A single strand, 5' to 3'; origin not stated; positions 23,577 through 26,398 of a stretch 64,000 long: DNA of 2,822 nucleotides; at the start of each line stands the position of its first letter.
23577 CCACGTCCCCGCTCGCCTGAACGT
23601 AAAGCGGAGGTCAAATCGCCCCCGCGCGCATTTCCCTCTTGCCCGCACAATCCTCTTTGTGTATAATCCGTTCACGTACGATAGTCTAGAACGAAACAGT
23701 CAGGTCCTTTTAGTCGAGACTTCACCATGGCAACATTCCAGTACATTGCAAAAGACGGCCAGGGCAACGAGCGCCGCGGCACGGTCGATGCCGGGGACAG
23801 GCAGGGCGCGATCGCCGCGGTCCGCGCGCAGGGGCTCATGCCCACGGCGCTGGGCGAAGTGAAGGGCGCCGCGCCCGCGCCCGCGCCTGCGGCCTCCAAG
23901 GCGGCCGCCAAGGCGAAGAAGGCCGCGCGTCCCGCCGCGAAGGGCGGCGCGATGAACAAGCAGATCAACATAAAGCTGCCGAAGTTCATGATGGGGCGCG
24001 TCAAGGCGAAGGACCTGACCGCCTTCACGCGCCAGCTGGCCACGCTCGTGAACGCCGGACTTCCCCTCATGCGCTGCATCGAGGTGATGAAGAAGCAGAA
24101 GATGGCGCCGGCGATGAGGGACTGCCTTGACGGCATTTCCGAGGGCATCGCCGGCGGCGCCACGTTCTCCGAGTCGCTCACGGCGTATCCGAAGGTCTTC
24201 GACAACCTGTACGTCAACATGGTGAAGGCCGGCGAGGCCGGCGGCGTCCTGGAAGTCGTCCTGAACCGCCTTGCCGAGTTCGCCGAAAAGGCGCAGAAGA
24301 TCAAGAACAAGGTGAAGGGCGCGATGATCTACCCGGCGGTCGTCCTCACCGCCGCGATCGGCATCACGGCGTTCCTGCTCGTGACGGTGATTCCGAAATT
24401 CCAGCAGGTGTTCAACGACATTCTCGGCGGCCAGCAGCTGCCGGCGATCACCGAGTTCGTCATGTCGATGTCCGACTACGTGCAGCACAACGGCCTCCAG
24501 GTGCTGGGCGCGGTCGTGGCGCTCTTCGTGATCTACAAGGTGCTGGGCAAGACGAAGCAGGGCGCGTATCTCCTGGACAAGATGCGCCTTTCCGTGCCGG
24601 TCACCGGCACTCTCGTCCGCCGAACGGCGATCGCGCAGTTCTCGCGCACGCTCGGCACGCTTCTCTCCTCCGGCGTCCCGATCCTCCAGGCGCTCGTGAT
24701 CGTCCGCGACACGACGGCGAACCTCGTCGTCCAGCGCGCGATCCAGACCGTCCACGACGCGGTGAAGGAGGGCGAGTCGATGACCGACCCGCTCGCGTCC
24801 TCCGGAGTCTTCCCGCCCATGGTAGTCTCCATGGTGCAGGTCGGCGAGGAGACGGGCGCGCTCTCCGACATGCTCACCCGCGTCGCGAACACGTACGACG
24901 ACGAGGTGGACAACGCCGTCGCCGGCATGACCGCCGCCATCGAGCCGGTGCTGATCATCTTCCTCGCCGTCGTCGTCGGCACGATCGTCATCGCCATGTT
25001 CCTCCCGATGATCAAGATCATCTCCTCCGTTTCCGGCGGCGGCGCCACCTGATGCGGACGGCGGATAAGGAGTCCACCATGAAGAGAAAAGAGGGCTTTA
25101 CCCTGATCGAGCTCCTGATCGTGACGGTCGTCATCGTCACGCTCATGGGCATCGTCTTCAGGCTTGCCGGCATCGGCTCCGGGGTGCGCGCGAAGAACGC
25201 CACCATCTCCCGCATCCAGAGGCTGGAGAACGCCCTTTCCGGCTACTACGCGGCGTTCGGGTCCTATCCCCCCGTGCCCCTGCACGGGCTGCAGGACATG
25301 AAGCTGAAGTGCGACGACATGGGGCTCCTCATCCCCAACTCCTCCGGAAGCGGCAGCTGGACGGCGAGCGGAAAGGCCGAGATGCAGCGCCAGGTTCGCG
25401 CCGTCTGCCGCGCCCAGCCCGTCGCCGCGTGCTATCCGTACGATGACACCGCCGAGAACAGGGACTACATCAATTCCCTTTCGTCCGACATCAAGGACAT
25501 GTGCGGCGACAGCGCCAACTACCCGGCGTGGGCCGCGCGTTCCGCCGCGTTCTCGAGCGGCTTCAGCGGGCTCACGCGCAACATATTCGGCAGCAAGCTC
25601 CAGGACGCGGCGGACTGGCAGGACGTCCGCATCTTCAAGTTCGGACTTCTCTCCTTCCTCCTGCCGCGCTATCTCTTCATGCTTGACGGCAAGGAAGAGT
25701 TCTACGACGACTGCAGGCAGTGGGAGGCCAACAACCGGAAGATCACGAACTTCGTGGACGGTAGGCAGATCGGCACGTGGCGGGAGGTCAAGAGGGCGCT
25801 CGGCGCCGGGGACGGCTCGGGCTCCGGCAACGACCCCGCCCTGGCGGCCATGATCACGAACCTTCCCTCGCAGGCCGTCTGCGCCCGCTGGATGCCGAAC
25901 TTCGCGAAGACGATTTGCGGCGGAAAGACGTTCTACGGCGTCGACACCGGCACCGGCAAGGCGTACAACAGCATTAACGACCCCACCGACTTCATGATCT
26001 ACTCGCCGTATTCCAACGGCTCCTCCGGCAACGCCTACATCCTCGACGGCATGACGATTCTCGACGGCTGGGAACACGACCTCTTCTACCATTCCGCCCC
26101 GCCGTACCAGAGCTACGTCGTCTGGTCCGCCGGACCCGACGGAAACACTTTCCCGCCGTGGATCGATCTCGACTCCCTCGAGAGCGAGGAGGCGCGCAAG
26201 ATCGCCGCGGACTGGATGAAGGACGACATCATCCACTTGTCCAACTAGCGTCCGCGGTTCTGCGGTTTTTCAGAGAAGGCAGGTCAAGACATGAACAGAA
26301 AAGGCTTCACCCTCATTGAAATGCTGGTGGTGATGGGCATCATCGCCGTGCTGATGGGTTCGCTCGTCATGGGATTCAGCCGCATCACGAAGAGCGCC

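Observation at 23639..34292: Type II secretion-like locus with gspF and eight prepilin-like genes but no ATPase, secretin or prepilin peptidase nearby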

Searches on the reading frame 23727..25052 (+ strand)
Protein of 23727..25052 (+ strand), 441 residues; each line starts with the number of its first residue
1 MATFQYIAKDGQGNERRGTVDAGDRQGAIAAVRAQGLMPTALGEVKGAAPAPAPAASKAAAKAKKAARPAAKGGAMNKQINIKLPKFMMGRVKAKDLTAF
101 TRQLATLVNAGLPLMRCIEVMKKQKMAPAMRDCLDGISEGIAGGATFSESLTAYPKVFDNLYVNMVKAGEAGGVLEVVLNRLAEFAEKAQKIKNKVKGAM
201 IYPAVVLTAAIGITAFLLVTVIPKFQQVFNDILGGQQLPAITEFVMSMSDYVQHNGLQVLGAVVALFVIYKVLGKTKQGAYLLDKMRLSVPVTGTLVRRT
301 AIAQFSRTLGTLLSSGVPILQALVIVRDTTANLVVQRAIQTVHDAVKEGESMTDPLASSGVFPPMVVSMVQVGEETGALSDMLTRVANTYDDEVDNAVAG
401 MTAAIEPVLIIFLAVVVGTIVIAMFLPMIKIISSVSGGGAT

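Call 3: search_protein_families(library=pfam, proteins=[window:23727-25052:+], max_evalue=0.1)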
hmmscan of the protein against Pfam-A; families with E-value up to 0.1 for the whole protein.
window:23727-25052:+ (441 aa): 1 family
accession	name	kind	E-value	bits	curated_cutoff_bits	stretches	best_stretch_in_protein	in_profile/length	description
PF00482.28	T2SSF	-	4.6e-64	214.4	25.2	2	305-427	1-125/125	Type II secretion system (T2SS), protein F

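Call 16: search_protein_families(library=ncbifam, proteins=[window:23727-25052:+], max_evalue=0.1)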
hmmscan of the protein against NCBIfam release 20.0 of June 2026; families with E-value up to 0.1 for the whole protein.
window:23727-25052:+ (441 aa): 7 families
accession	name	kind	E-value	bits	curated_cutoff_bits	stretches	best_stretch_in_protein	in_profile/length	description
NF052607.1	T4PiliAsmPilCThrm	equivalog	1.4e-119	399.8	700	1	76-436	47-405/406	type IV pilus assembly protein PilC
NF052606.1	T4PiliAsmPilCMyx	equivalog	4.7e-117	391.3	700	1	77-435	64-418/419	type IV pilus assembly protein PilC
TIGR02120.1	GspF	equivalog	1.5e-116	390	424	1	4-433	1-399/401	type II secretion system inner membrane protein GspF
NF007861.0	PRK10573.1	equivalog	5.9e-78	262.7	401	1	89-433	53-396/401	protein transport protein HofC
NF047826.1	T3SSXpsF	equivalog_domain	3.2e-75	253.4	650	1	87-434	58-403/405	type II secretion system protein XpsF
NF041012.2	T4P_ComGB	equivalog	4.4e-42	144.6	240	1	98-432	4-331/332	competence type IV pilus assembly protein ComGB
NF037938.1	Myr_Ysa_major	subfamily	0.052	13.5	60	0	224-261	51-88/158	MyfA/PsaA family fimbrial adhesin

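Call 98: list_cluster_members(proteins=[window:23727-25049:+, window:25052-26245:+, window:26291-26911:+, window:26916-27500:+, window:27469-28320:+, window:28335-28928:+, window:28941-29444:+, window:29444-29935:+, window:29935-33060:+, window:33107-33634:+])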
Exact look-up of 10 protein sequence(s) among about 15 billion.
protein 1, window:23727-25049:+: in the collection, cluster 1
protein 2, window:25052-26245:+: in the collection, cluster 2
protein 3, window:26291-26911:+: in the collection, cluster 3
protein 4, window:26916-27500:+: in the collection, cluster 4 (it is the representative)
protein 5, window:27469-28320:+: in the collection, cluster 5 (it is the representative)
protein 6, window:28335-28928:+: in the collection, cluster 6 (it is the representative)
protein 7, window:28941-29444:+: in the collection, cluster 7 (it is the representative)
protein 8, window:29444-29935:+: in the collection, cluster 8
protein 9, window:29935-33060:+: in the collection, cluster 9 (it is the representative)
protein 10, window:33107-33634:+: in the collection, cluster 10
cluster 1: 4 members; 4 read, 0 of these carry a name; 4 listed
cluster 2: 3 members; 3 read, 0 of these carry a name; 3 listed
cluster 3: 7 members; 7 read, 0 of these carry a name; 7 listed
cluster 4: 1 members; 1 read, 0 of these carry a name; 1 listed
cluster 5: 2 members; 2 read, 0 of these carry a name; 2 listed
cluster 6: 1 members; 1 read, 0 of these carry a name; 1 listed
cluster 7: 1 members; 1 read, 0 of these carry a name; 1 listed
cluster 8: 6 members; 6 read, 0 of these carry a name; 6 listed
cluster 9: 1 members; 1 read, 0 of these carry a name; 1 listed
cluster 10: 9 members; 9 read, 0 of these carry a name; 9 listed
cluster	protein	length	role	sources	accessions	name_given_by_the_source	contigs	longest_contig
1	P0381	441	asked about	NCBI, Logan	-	-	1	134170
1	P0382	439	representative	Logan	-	-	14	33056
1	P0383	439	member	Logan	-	-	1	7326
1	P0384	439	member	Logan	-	-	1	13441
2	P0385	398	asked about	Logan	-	-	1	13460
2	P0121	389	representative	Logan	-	-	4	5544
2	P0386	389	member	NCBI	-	-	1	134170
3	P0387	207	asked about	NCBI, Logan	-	-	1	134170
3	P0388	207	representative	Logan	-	-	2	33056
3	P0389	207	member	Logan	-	-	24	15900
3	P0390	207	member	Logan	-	-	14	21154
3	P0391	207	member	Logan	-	-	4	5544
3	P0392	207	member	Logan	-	-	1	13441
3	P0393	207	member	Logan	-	-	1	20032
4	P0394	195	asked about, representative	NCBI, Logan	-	-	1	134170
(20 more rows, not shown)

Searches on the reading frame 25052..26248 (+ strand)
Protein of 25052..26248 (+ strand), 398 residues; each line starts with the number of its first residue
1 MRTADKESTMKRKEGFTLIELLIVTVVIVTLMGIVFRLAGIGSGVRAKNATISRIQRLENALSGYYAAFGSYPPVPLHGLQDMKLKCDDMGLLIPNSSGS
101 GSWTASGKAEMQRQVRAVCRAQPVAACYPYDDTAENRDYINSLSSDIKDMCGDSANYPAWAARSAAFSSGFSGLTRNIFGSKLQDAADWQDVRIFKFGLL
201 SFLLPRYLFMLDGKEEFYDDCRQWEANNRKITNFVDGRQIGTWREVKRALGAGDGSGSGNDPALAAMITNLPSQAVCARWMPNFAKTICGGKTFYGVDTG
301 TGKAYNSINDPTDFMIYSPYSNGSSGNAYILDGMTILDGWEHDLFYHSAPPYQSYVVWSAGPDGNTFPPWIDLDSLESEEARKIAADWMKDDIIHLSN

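Call 3: search_protein_families(library=pfam, proteins=[window:25052-26248:+], max_evalue=0.1)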
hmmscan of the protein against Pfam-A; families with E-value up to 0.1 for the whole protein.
window:25052-26248:+ (398 aa): 2 families
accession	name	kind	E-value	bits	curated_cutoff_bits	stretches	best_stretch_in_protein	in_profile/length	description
PF07963.17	N_methyl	-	6.9e-06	25.9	21.2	1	10-36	1-27/27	Prokaryotic N-terminal methylation motif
PF08334.16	T2SSG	-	0.00017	22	21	0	327-365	58-95/108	Type II secretion system (T2SS), protein G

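Call 16: search_protein_families(library=ncbifam, proteins=[window:25079-26248:+], max_evalue=0.1)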
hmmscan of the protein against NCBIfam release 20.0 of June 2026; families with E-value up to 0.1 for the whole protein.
window:25079-26248:+ (389 aa): 9 families
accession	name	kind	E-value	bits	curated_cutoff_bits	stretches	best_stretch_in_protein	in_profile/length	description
TIGR01710.1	typeII_sec_gspG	equivalog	1.4e-07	31.6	88.85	1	6-72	2-67/134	type II secretion system major pseudopilin GspG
TIGR02532.1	IV_pilin_GFxxxE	domain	0.00034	20.3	16.3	1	6-26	3-23/24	prepilin-type N-terminal cleavage/methylation domain-containing protein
TIGR01708.2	typeII_sec_gspH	equivalog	0.0059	16.6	80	1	5-53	2-47/169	type II secretion system minor pseudopilin GspH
NF040982.1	ComGD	equivalog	0.0081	16.6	70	1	5-27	2-23/139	competence type IV pilus minor pilin ComGD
NF040999.1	pilin_ComGC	equivalog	0.041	14.1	75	1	5-24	2-21/84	competence type IV pilus major pilin ComGC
TIGR02596.1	TIGR02596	subfamily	0.05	13.7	70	1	7-27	1-21/196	Verru_Chthon cassette protein D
NF007800.0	PRK10506.1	equivalog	0.07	13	158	0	1-23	5-27/163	prepilin peptidase-dependent protein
NF041013.1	T4P_ComGE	equivalog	0.078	13.1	49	0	2-26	1-25/83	competence type IV pilus minor pilin ComGE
NF007862.0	PRK10574.1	equivalog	0.083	13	138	0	1-25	1-25/145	prepilin peptidase-dependent pilin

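Call 45: search_solved_structures(query=A2, max_evalue=1)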
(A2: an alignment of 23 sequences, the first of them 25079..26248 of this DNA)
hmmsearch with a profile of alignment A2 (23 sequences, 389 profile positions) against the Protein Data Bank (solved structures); distinct sequences matched with E-value up to 1: 10.
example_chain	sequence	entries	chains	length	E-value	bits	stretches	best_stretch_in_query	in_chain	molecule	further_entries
7tgg_A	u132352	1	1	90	3.5e-06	29.6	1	2-64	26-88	Geopilin domain 1 protein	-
9egp_A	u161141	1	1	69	1.3e-05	27.7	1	2-63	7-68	Geopilin domain 1 protein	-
2m7g_A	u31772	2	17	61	0.00046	22.6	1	6-64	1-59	Geopilin domain 1 protein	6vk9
9laa_A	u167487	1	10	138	0.028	16.8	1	3-25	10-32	Type IV pilin protein PilA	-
5wda_A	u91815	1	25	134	0.054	15.8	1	6-63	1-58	General secretion pathway protein G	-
5g23_A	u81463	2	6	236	0.18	14.1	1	1-45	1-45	TYPE-IV LIKE PILIN TTHA1219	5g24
9lab_B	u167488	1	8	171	0.29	13.4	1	2-22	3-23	MSHA major pilin subunit MshA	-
8uhf_A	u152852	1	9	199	0.32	13.3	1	7-65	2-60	Toxin co-regulated pilin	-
8qqj_J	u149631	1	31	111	0.43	12.8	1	6-36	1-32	Type IV narrow pilus major component PilA5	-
6xxe_A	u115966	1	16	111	0.44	12.8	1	6-36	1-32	Uncharacterized protein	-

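Call 59: find_homologous_proteins(query=window:25079-26248:+, max_evalue=0.001)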
Query window:25079-26248:+ (389 aa): 1339 proteins with E <= 0.001 among 6352 candidates; the best 120 are listed.
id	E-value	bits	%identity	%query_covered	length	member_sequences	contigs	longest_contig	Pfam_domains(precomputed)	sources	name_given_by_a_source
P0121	2.7e-237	805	87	100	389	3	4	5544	PF07963.18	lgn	-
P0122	3.3e-230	782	84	100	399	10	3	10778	PF07963.18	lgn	-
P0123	7.4e-228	774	84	100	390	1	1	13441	PF07963.18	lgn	-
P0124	5.9e-221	752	81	100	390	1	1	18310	PF07963.18,PF08334.17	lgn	-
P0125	5.1e-153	528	58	100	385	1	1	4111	-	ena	-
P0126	1.9e-152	526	58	100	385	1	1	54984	PF07963.18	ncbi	ncbi:MAG: type II secretion system protein [Kiritimatiellia bacterium]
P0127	1.3e-143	497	57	100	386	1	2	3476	-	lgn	-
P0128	1.9e-133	463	56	99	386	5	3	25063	PF07963.18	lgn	-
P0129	4.4e-132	459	56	100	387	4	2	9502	PF07963.18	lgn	-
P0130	8.8e-130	451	55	99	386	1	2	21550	PF07963.18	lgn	-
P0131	1.9e-129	450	56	99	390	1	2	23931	PF07963.18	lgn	-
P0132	5.0e-115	403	49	100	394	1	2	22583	PF08334.17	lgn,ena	-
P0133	9.2e-102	359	48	99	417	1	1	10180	-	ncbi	-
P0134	2.5e-101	358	48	100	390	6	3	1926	PF07963.18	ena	-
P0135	1.5e-100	355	48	100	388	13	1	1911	PF07963.18,PF08334.17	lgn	-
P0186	5.0e-91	324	43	99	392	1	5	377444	PF07963.18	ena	-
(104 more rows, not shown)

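Call 62: find_encoding_contigs(protein=P0186, flank=10000, max_places=1)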
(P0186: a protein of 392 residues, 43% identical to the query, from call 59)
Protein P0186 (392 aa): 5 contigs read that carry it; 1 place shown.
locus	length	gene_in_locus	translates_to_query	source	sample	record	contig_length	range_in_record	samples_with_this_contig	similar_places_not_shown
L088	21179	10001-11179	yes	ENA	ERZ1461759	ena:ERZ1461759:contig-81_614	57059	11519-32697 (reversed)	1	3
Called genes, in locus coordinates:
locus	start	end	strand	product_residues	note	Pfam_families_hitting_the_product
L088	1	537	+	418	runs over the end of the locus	PF00330:Aconitase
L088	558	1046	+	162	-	PF00694:Aconitase_C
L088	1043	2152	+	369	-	PF00180:Iso_dh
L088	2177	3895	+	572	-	PF07973:tRNA_SAD, PF00587:tRNA-synt_2b, PF03129:HGTP_anticodon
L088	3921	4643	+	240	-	PF00005:ABC_tran, PF13304:AAA_21 (weak)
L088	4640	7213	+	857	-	PF12679:ABC2_membrane_2 (weak), PF12730:ABC2_membrane_4 (weak), PF12698:ABC2_membrane_3, PF23357:DUF7088, PF09822:ABC_transp_aux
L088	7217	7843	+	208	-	-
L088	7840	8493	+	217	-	PF14622:Ribonucleas_3_3, PF00636:Ribonuclease_3, PF00035:dsrm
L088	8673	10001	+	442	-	PF28597:T2SSF_N, PF00482:T2SSF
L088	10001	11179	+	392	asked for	PF07963:N_methyl (weak)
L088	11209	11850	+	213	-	PF07963:N_methyl (weak)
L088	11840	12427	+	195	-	PF07963:N_methyl (weak)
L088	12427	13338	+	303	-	-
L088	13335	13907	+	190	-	-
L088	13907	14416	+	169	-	-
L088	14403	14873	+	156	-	PF07963:N_methyl (weak)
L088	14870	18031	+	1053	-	-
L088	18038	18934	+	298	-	PF07963:N_methyl (weak)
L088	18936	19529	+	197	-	PF00072:Response_reg, PF00196:GerE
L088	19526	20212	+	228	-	PF12838:Fer4_7 (faint), PF13187:Fer4_9 (faint), PF12797:Fer4_2 (faint), PF00037:Fer4 (faint), PF12837:Fer4_6 (faint), PF13237:Fer4_10 (faint)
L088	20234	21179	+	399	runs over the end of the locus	PF00155:Aminotran_1_2, PF01212:Beta_elim_lyase (weak)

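Call 68: predict_structure(alignment_id=A9)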
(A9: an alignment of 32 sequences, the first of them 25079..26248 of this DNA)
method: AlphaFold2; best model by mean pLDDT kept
length: 389 residues; sequences in the alignment: 32
mean_pLDDT: 86.6   pTM: 0.83
mean pLDDT of the five models: 86.6, 86.1, 85.3, 84.8, 82.3
residues with pLDDT >= 90: 216; 70-90: 137; 50-70: 23; < 50: 13
segments of 3 or more residues with pLDDT < 50: 27-32, 245-249
pLDDT, mean of each block of 10 residues (from residue 1): 57 80 57 76 94 92 92 90 87 84 93 95 91 95 93 89 85 90 92 93 88 91 87 87 58 82 85 95 94 91 87 70 95 93 93 91 91 92 80
secondary structure, 60 per line:
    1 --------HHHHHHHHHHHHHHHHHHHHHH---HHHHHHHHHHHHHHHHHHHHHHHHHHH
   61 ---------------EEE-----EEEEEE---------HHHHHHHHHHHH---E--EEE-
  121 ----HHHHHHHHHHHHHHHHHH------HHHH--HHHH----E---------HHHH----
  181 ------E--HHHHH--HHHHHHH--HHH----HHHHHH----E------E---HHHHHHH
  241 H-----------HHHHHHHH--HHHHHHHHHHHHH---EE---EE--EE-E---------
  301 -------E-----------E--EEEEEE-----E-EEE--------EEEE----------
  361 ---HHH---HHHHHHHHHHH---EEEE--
elements in order: H9-30 H34-60 E76-78 E84-89 H99-110 E117-119 H125-142 H149-152 H155-158 H173-176 H190-194 H197-203 H213-218 H234-241 H253-260 H263-275 E323-328 E336-338 E347-350 H370-380 E384-387

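Call 109: search_protein_families(library=pfam, proteins=[L088:18038-18934:+], max_evalue=0.01)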
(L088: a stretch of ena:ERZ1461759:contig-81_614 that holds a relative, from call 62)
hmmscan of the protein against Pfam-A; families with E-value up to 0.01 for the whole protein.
L088:18038-18934:+ (298 aa): 2 families
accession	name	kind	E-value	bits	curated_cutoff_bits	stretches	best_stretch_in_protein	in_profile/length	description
PF07963.17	N_methyl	-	6.8e-07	29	21.2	1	2-24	4-26/27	Prokaryotic N-terminal methylation motif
PF07596.16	SBP_bac_10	-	0.0061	17.1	23.3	0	33-89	5-50/268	Protein of unknown function (DUF1559)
